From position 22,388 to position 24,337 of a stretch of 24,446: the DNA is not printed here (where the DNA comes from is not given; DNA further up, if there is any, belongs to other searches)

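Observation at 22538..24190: Cytidylyltransferase fused to a radical-SAM-like domain that lacks the canonical CX3CX2C but keeps SPASM-like cysteines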

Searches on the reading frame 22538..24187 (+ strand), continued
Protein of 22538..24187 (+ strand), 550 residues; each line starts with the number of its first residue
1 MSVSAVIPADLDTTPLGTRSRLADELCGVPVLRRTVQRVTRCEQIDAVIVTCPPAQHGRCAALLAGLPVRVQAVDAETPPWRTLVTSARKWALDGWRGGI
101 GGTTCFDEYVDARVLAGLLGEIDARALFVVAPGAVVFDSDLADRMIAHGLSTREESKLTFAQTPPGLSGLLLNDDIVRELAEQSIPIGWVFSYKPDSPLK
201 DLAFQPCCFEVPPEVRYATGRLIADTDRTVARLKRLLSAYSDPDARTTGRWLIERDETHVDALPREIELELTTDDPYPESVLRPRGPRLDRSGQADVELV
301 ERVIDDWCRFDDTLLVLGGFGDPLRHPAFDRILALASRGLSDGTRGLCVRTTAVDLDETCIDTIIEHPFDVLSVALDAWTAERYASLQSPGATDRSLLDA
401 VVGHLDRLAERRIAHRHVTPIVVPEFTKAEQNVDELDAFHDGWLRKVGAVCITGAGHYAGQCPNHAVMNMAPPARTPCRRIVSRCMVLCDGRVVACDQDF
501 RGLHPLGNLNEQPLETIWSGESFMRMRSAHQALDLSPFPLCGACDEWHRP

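Call 36: search_protein_families(library=ncbifam, proteins=[P0145, P0156, P0158, P0169, P0172, P0164, P0173, P0223, P0250, P0262], max_evalue=1e-10)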
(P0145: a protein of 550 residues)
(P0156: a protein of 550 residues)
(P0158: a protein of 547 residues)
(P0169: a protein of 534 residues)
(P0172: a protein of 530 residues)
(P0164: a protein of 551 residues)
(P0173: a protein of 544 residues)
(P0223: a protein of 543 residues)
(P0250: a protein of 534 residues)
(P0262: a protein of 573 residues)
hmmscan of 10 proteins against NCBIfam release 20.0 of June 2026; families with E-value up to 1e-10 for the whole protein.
P0145 (550 aa): 3 families
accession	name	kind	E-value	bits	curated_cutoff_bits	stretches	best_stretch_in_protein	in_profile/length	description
TIGR04321.1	spiroSPASM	subfamily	3.3e-50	171.2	250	1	226-549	189-506/510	spiro-SPASM protein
TIGR04317.1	W_rSAM_matur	equivalog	9e-21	74.4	380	1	301-442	27-169/349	tungsten cofactor oxidoreductase radical SAM maturase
TIGR04311.1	rSAM_Geo_metal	subfamily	5e-15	55.5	400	1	306-468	33-199/423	radical SAM/SPASM family putative metalloenzyme maturase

P0156 (550 aa): 3 families
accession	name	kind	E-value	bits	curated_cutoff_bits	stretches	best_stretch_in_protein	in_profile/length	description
TIGR04321.1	spiroSPASM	subfamily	1.9e-44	152.2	250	1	231-548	191-506/510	spiro-SPASM protein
TIGR04317.1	W_rSAM_matur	equivalog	1.4e-20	73.7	380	1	303-445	33-173/349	tungsten cofactor oxidoreductase radical SAM maturase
TIGR04311.1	rSAM_Geo_metal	subfamily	9.4e-13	48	400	0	299-438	30-169/423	radical SAM/SPASM family putative metalloenzyme maturase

P0158 (547 aa): 5 families
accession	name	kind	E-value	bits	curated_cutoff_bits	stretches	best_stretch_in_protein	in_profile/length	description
TIGR04321.1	spiroSPASM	subfamily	5.6e-49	167.1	250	1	225-546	189-506/510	spiro-SPASM protein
TIGR04317.1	W_rSAM_matur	equivalog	7.4e-24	84.5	380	1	293-434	23-164/349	tungsten cofactor oxidoreductase radical SAM maturase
TIGR04251.1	SCM_rSAM_ScmF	equivalog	6e-14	52.2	400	0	299-417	33-149/353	SynChlorMet cassette radical SAM/SPASM protein ScmF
TIGR04311.1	rSAM_Geo_metal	subfamily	4.2e-13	49.1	400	0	301-433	32-166/423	radical SAM/SPASM family putative metalloenzyme maturase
TIGR04133.1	rSAM_w_lipo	hypoth_equivalog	2.6e-11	43.1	425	0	310-438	64-189/350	TIGR04133 family radical SAM/SPASM protein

P0169 (534 aa): 2 families
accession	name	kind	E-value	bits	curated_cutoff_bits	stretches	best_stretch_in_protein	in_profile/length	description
TIGR04321.1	spiroSPASM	subfamily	3.5e-36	125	250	1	223-534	187-508/510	spiro-SPASM protein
TIGR04317.1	W_rSAM_matur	equivalog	6.3e-16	58.4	380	1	290-394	25-129/349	tungsten cofactor oxidoreductase radical SAM maturase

P0172 (530 aa): 2 families
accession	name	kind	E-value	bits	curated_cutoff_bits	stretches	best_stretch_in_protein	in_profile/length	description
TIGR04321.1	spiroSPASM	subfamily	3.4e-38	131.6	250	1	113-529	75-506/510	spiro-SPASM protein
TIGR04317.1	W_rSAM_matur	equivalog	2.5e-12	46.6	380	0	272-390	6-122/349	tungsten cofactor oxidoreductase radical SAM maturase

P0164 (551 aa): 16 families
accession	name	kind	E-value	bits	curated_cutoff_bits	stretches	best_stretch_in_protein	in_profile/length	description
TIGR04321.1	spiroSPASM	subfamily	9.7e-62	209.3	250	1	123-550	77-506/510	spiro-SPASM protein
TIGR04317.1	W_rSAM_matur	equivalog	8.1e-32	110.7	380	1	276-434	4-160/349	tungsten cofactor oxidoreductase radical SAM maturase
TIGR04311.1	rSAM_Geo_metal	subfamily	2.3e-24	86.3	400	1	275-421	2-150/423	radical SAM/SPASM family putative metalloenzyme maturase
TIGR02668.1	moaA_archaeal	equivalog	2.2e-16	59.7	325.25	1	272-410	6-143/303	GTP 3',8-cyclase MoaA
NF045646.2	rSAM_Se_TrsS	equivalog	3.9e-16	58.6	490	1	280-413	90-225/441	radical SAM (seleno)protein TrsS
TIGR02666.1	moaA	equivalog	1.2e-15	57.3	284.05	1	272-413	6-153/336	GTP 3',8-cyclase MoaA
NF001199.0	PRK00164.2-1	equivalog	1.3e-15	57.3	231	1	277-411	13-146/308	GTP 3',8-cyclase MoaA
TIGR04546.1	rSAM_ahbC_deAc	equivalog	2.1e-14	53.1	650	1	280-399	43-160/390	12,18-didecarboxysiroheme deacetylase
TIGR02109.1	PQQ_syn_pqqE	equivalog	4.9e-14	52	381.35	1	275-402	6-132/358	pyrroloquinoline quinone biosynthesis protein PqqE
TIGR04250.1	SCM_rSAM_ScmE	equivalog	1.1e-13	50.8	400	0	275-410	2-137/358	SynChlorMet cassette radical SAM/SPASM protein ScmE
TIGR03962.1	mycofact_rSAM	equivalog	1.4e-13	50.8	265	1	279-427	15-160/339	mycofactocin radical SAM maturase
NF045702.1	rSAM_GDGT_ether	equivalog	4.9e-13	48.5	450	1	279-434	89-243/486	tetraether lipid synthase Tes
NF050035.1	rSAM_WgK_link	exception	8.4e-13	48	650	0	275-410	8-143/367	radical SAM/SPASM peptide maturase WgkB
TIGR04347.1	pseudo_SAM_Halo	equivalog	1.4e-11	44.3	525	1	280-413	42-174/390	TIGR04347 family pseudo-SAM/SPASM protein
TIGR04055.1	rSAM_NirJ2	equivalog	2.3e-11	43.8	500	0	281-404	5-126/326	putative heme d1 biosynthesis radical SAM protein NirJ2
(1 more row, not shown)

P0173 (544 aa): 14 families
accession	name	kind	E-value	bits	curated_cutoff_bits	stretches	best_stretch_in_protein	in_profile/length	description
TIGR04321.1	spiroSPASM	subfamily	1.5e-58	198.7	250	1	118-542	82-506/510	spiro-SPASM protein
TIGR04317.1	W_rSAM_matur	equivalog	2e-30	106.1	380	1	268-441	4-175/349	tungsten cofactor oxidoreductase radical SAM maturase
TIGR04311.1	rSAM_Geo_metal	subfamily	7.1e-23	81.3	400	1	266-429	1-166/423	radical SAM/SPASM family putative metalloenzyme maturase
NF001199.0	PRK00164.2-1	equivalog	8.1e-15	54.7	231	1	268-404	12-147/308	GTP 3',8-cyclase MoaA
TIGR02668.1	moaA_archaeal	equivalog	2.1e-14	53.2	325.25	1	264-404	6-145/303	GTP 3',8-cyclase MoaA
TIGR02666.1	moaA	equivalog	6.8e-14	51.6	284.05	1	264-404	6-152/336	GTP 3',8-cyclase MoaA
NF045646.2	rSAM_Se_TrsS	equivalog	7e-14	51.2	490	1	272-404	90-224/441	radical SAM (seleno)protein TrsS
NF050035.1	rSAM_WgK_link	exception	2.5e-13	49.8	650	1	267-401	8-142/367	radical SAM/SPASM peptide maturase WgkB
NF049973.1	radical_Rv1681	equivalog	4.7e-13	48.8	380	1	277-401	81-205/326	Rv1681 family radical SAM protein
TIGR04250.1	SCM_rSAM_ScmE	equivalog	5.8e-13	48.5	400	0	267-402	2-137/358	SynChlorMet cassette radical SAM/SPASM protein ScmE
TIGR04251.1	SCM_rSAM_ScmF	equivalog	3.3e-12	46.5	400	1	273-431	9-163/353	SynChlorMet cassette radical SAM/SPASM protein ScmF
TIGR04038.1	tatD_link_rSAM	subfamily_domain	1.2e-11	44.8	129.7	1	271-425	11-169/192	TatD family nuclease-associated radical SAM protein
TIGR02109.1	PQQ_syn_pqqE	equivalog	3.4e-11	42.7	381.35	0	267-392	6-130/358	pyrroloquinoline quinone biosynthesis protein PqqE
NF038283.1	viperin_w_prok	equivalog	3.6e-11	42.8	180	1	270-383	4-122/281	viperin family antiviral radical SAM protein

P0223 (543 aa): 3 families
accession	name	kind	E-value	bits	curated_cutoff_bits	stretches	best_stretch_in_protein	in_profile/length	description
TIGR04321.1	spiroSPASM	subfamily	6.5e-41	140.6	250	1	118-542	82-505/510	spiro-SPASM protein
TIGR04317.1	W_rSAM_matur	equivalog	4.9e-28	98.2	380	1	293-437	28-170/349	tungsten cofactor oxidoreductase radical SAM maturase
TIGR04311.1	rSAM_Geo_metal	subfamily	2.3e-18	66.5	400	1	295-438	31-174/423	radical SAM/SPASM family putative metalloenzyme maturase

P0250 (534 aa): 1 family
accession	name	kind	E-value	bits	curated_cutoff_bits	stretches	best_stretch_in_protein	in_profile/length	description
TIGR04321.1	spiroSPASM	subfamily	3e-43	148.2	250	1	121-531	87-505/510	spiro-SPASM protein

P0262 (573 aa): 1 family
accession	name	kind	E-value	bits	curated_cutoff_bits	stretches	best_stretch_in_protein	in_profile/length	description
TIGR04321.1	spiroSPASM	subfamily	3.4e-21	75.5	250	1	335-571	279-506/510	spiro-SPASM protein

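Call 37: list_cluster_members(proteins=[P0145, P0158, P0169, P0164, P0173, P0259, P0262, P0223, P0250, P0200])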
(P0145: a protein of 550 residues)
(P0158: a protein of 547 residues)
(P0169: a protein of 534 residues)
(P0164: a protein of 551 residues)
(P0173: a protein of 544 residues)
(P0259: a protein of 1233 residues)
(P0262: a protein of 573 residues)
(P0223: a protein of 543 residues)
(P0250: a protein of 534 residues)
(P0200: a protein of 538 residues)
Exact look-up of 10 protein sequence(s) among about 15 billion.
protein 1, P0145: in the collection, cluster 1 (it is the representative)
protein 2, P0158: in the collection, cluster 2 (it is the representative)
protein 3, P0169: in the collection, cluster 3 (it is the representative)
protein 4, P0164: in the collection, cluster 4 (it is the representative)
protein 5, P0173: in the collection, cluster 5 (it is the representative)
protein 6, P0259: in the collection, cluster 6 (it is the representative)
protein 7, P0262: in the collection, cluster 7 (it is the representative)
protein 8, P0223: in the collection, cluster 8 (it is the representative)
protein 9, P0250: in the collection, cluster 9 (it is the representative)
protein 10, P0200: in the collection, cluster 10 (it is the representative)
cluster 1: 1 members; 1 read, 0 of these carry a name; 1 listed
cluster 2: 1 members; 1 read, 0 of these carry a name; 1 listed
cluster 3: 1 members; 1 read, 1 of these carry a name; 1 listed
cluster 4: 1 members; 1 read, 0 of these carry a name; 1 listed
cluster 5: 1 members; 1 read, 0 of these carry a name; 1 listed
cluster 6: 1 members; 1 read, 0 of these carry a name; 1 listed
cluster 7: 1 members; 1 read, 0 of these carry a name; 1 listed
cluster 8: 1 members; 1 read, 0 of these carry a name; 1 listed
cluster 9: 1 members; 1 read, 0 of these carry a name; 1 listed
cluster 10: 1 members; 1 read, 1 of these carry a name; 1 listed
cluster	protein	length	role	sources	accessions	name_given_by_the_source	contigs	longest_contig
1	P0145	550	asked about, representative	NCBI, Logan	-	-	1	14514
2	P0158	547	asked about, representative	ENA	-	-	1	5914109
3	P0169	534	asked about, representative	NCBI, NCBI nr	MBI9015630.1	MAG: SPASM domain-containing protein [Phycisphaerae bacterium] | SPASM domain-containing protein [Phycisphaerae bacterium]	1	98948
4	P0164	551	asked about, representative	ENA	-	-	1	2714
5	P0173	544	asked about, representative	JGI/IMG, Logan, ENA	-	-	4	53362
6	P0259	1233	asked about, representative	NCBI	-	-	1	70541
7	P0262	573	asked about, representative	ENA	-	-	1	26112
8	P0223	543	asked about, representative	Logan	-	-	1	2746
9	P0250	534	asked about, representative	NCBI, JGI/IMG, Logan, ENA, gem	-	-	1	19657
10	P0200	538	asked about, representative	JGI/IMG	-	hypothetical protein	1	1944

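Call 39: find_encoding_contigs(protein=P0003, flank=10000, max_places=1)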
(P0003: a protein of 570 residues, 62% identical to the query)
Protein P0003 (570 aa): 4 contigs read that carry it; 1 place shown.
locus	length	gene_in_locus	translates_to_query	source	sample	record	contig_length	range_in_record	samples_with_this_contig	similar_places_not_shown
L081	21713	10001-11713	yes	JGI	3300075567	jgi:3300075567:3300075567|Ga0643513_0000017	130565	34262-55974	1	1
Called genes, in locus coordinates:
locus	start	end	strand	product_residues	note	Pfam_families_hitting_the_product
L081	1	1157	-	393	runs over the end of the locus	-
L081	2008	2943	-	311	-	-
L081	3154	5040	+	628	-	PF19864:Radical_SAM_N2, PF04055:Radical_SAM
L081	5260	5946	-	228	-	-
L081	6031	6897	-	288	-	PF01242:PTPS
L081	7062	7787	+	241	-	PF03588:Leu_Phe_trans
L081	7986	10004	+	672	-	PF01973:MptE-like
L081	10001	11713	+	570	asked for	PF13186:SPASM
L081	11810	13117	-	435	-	-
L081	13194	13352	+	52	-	-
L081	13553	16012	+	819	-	PF22745:Nlig-Ia, PF01653:DNA_ligase_aden, PF03120:OB_DNA_ligase, PF03119:DNA_ligase_ZBD, PF12826:HHH_2, PF14520:HHH_5 (weak), PF00533:BRCT, PF12738:PTCB-BRCT (weak)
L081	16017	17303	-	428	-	PF00929:RNase_T, PF00533:BRCT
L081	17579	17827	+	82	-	-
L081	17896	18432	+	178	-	PF00355:Rieske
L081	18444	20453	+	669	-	PF00033:Cytochrome_B, PF13631:Cytochrom_B_N_2, PF00034:Cytochrom_C (faint), PF13442:Cytochrome_CBB3 (faint)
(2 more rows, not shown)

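Call 43: find_homologous_proteins(query=P0164, max_evalue=0.001)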
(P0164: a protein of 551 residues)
Query P0164 (551 aa): 37 proteins with E <= 0.001 among 8000 candidates.
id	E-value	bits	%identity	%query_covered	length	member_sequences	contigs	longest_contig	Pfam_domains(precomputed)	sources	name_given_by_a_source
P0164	0.0e+0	1275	100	100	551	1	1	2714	PF13186.12,PF04055.28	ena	-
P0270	7.7e-291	984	77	100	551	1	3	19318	PF13186.12,PF04055.28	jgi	-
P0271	5.0e-212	724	57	100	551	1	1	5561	PF13186.12,PF04055.28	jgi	-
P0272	1.8e-210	718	54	100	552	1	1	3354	PF13186.12,PF04055.28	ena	-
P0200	3.4e-106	374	37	98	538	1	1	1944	PF13186.12,PF04055.28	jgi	jgi:hypothetical protein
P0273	2.6e-99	352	36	98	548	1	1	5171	PF13186.12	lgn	-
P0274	3.4e-69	252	30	93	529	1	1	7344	PF04055.28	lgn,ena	-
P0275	6.9e-36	142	29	77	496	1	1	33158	PF13186.12,PF04055.28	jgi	jgi:spiro-SPASM protein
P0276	1.5e-35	141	28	76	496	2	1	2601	PF13186.12,PF04055.28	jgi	jgi:spiro-SPASM protein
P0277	2.3e-35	141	27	96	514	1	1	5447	-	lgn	-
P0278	3.4e-35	140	29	70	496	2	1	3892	PF13186.12,PF04055.28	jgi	-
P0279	2.0e-33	134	28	76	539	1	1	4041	PF13186.12,PF04055.28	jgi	jgi:spiro-SPASM protein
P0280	2.3e-25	108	25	75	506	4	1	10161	PF13186.12,PF04055.28,PF12804.14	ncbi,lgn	-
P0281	1.1e-22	99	24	75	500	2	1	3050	PF13186.12,PF04055.28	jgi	-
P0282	2.9e-13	68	33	29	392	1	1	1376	PF13186.12,PF04055.28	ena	-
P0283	8.9e-11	59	26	50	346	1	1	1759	PF13186.12,PF04055.28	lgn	-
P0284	7.8e-10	56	22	73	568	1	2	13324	PF13186.12,PF04055.28,PF02348.26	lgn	-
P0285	3.5e-9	54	39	20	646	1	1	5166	PF04055.28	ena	-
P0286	5.2e-9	54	33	24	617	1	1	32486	PF04055.28,PF13353.12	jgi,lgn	jgi:molybdenum cofactor biosynthesis enzyme MoaA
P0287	9.7e-9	53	31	25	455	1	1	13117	PF04055.28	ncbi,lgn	ncbi:MAG: radical SAM protein [bacterium]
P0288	2.5e-8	51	26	50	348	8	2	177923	PF13186.12,PF04055.28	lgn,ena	-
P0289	3.4e-8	51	29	26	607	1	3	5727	PF04055.28,PF13353.12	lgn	-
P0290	1.2e-7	49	28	33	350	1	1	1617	PF04055.28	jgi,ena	jgi:sulfatase maturation enzyme AslB (radical SAM superfamily)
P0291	1.3e-7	49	25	49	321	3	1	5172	PF13186.12,PF04055.28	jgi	jgi:MoaA/NifB/PqqE/SkfB family radical SAM enzyme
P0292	2.1e-7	48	37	16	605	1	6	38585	PF04055.28,PF13353.12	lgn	-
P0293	6.4e-7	47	32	30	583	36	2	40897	PF23545.2,PF04055.28,PF13353.12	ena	-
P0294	1.7e-6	45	26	47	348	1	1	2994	PF13186.12,PF04055.28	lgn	-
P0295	5.5e-6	44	31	37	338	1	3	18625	PF04055.28,PF13353.12,PF06463.19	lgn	-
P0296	8.1e-6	43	36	20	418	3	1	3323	PF13186.12,PF04055.28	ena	-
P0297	1.2e-5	42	34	22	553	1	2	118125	PF23545.2,PF04055.28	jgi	-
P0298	1.5e-5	42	42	12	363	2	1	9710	PF13186.12,PF04055.28,PF13353.12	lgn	-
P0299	2.5e-5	41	35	21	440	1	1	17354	PF13186.12,PF04055.28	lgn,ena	-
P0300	6.6e-5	40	24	30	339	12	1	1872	PF04055.28,PF13353.12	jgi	-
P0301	4.3e-4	37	34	25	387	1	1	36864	PF04055.28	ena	-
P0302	5.8e-4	37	25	35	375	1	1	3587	PF13186.12,PF04055.28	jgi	jgi:PqqA peptide cyclase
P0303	6.8e-4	37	33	23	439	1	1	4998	PF13186.12,PF04055.28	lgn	-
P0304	9.2e-4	36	32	22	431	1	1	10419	PF04055.28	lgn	-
